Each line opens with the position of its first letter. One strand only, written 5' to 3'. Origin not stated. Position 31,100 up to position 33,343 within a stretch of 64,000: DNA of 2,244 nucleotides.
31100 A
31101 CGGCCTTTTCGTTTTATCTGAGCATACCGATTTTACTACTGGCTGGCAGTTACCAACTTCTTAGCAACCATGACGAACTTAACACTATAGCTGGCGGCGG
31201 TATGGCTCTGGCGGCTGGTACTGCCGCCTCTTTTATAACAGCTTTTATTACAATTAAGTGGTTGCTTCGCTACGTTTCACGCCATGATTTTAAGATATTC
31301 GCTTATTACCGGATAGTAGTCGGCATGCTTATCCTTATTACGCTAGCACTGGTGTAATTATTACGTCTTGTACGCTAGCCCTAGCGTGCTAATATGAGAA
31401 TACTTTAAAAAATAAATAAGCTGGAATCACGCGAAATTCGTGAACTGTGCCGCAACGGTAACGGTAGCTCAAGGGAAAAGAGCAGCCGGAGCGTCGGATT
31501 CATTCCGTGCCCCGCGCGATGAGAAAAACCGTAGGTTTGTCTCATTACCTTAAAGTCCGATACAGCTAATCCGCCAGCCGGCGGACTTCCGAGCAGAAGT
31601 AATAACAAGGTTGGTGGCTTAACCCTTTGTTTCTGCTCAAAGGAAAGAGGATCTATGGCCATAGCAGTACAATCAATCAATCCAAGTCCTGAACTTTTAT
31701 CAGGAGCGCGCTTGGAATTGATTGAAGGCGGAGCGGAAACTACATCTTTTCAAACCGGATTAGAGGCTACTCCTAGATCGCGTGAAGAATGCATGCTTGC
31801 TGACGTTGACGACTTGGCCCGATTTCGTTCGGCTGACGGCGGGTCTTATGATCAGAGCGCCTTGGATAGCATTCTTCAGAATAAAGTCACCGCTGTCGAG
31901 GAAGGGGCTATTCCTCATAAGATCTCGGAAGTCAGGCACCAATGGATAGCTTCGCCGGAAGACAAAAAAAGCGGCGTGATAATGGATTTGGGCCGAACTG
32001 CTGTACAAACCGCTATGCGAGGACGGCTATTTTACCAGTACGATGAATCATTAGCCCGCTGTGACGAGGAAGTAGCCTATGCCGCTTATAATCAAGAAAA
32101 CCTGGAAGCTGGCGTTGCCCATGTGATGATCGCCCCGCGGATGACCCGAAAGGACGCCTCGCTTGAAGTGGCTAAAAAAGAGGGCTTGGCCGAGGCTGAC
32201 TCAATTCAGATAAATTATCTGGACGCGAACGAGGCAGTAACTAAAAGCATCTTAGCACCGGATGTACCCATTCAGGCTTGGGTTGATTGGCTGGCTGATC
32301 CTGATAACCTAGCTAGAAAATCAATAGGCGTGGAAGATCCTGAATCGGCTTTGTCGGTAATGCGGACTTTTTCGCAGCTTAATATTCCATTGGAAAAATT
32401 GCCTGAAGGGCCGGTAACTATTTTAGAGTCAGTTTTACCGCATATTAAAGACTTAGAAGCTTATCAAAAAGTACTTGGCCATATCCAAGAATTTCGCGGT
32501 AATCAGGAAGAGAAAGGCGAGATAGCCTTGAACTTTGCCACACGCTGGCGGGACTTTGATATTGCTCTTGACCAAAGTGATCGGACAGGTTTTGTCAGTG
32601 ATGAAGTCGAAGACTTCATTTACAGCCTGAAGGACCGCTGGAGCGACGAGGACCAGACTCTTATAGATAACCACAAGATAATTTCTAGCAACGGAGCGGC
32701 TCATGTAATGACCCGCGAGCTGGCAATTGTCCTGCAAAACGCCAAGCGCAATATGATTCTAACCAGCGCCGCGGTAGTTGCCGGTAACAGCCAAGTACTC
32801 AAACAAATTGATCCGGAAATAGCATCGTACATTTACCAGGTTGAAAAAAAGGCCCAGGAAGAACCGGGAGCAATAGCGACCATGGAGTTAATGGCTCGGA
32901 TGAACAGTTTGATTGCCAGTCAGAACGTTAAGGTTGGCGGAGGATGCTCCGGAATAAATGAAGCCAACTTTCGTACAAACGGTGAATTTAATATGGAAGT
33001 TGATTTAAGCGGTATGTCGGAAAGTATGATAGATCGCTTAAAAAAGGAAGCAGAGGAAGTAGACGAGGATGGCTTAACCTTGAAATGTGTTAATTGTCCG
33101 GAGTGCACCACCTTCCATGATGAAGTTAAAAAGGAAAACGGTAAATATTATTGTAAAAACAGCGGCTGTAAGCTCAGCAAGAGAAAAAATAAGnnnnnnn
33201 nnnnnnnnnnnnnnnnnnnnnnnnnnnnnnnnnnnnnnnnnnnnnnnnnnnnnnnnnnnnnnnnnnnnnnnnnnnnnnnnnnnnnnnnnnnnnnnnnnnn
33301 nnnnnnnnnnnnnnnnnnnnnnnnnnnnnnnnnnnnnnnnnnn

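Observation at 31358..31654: Hairpin-rich ~250-nt leader or ncRNA with its own extended -10, atypical for this genome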

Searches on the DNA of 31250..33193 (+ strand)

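Call 4: search_rna_families(source=window, start=31250, end=31760, threshold=evalue, max_evalue=10, show_alignments=5)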
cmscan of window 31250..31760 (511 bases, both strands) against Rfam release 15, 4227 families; matches with E-value up to 10: 3.
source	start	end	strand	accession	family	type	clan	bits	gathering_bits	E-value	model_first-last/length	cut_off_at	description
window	31379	31608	+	RF00174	Cobalamin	Cis-reg; riboswitch;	CL00101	20.8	31.5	0.003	1-189/189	no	Cobalamin riboswitch aptamer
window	31304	31396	+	RF01487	rliI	Gene; sRNA;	-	12.7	45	0.76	1-239/239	no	Listeria sRNA rliI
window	31584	31652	+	RF01696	Chlorobi-1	Gene; sRNA;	-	10.5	50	8.3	1-67/67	no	Chlorobi-1 RNA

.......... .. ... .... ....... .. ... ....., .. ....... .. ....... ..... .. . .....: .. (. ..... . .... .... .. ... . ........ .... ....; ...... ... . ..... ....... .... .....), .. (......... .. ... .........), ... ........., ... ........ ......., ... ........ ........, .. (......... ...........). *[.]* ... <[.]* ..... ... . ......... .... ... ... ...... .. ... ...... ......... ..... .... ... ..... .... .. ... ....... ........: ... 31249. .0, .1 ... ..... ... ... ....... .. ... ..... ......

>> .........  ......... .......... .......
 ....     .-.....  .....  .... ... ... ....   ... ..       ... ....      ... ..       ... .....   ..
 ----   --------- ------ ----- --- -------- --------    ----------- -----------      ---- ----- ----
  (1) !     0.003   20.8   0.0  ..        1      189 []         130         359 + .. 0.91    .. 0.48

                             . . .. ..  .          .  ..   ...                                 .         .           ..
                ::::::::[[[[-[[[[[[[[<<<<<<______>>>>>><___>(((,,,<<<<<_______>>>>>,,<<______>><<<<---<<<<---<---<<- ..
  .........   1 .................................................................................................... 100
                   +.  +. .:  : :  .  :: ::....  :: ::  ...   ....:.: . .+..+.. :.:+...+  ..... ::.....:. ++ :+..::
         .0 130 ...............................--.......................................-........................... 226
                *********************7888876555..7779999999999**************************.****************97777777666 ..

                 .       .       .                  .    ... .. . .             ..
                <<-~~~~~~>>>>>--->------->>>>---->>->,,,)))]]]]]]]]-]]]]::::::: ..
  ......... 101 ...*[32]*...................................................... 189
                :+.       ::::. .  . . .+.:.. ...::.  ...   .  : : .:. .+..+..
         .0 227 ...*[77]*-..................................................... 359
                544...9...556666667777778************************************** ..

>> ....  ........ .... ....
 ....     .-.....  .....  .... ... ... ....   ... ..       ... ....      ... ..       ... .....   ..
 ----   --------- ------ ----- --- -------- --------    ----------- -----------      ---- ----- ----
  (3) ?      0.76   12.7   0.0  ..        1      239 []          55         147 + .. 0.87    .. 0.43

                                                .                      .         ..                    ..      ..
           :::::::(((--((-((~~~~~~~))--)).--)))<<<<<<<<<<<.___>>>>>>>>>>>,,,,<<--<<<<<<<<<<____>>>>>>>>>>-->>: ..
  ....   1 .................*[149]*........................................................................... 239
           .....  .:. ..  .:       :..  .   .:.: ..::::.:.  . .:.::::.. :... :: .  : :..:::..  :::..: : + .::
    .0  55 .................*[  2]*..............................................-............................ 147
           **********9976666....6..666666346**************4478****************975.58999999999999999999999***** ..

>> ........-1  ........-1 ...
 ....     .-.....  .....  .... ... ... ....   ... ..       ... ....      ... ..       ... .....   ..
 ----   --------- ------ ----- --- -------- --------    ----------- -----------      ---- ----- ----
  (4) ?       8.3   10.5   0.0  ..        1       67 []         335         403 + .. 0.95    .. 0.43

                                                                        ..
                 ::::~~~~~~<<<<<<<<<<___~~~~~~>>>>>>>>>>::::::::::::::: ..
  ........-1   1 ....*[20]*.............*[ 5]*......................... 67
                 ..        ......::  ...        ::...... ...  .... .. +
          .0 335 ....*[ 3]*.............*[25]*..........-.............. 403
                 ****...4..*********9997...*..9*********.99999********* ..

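Call 17: search_rna_families(sources=[L001, L002], threshold=evalue, max_evalue=1, show_alignments=3)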
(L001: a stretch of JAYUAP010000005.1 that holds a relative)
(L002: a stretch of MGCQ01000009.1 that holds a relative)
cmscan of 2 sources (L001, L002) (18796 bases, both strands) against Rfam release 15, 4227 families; matches with E-value up to 1: 4.
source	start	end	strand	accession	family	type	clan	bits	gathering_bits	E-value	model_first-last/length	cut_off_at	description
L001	3855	3930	+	RF01689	AdoCbl-II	Cis-reg; riboswitch;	CL00101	41.4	36.5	5e-07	1-81/81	no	AdoCbl-II (Cobalamin/B12) riboswitch aptamer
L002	3766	3841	+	RF01689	AdoCbl-II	Cis-reg; riboswitch;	CL00101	33.6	36.5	0.00013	1-81/81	no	AdoCbl-II (Cobalamin/B12) riboswitch aptamer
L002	8044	8121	-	RF04204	mir-3473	Gene; miRNA;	-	29.4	71.8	0.015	1-78/78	no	mir-3473 microRNA precursor family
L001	1809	1940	+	RF04223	MIR2619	Gene; miRNA;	-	19.8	113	0.91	1-202/202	no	MIR2619 microRNA precursor family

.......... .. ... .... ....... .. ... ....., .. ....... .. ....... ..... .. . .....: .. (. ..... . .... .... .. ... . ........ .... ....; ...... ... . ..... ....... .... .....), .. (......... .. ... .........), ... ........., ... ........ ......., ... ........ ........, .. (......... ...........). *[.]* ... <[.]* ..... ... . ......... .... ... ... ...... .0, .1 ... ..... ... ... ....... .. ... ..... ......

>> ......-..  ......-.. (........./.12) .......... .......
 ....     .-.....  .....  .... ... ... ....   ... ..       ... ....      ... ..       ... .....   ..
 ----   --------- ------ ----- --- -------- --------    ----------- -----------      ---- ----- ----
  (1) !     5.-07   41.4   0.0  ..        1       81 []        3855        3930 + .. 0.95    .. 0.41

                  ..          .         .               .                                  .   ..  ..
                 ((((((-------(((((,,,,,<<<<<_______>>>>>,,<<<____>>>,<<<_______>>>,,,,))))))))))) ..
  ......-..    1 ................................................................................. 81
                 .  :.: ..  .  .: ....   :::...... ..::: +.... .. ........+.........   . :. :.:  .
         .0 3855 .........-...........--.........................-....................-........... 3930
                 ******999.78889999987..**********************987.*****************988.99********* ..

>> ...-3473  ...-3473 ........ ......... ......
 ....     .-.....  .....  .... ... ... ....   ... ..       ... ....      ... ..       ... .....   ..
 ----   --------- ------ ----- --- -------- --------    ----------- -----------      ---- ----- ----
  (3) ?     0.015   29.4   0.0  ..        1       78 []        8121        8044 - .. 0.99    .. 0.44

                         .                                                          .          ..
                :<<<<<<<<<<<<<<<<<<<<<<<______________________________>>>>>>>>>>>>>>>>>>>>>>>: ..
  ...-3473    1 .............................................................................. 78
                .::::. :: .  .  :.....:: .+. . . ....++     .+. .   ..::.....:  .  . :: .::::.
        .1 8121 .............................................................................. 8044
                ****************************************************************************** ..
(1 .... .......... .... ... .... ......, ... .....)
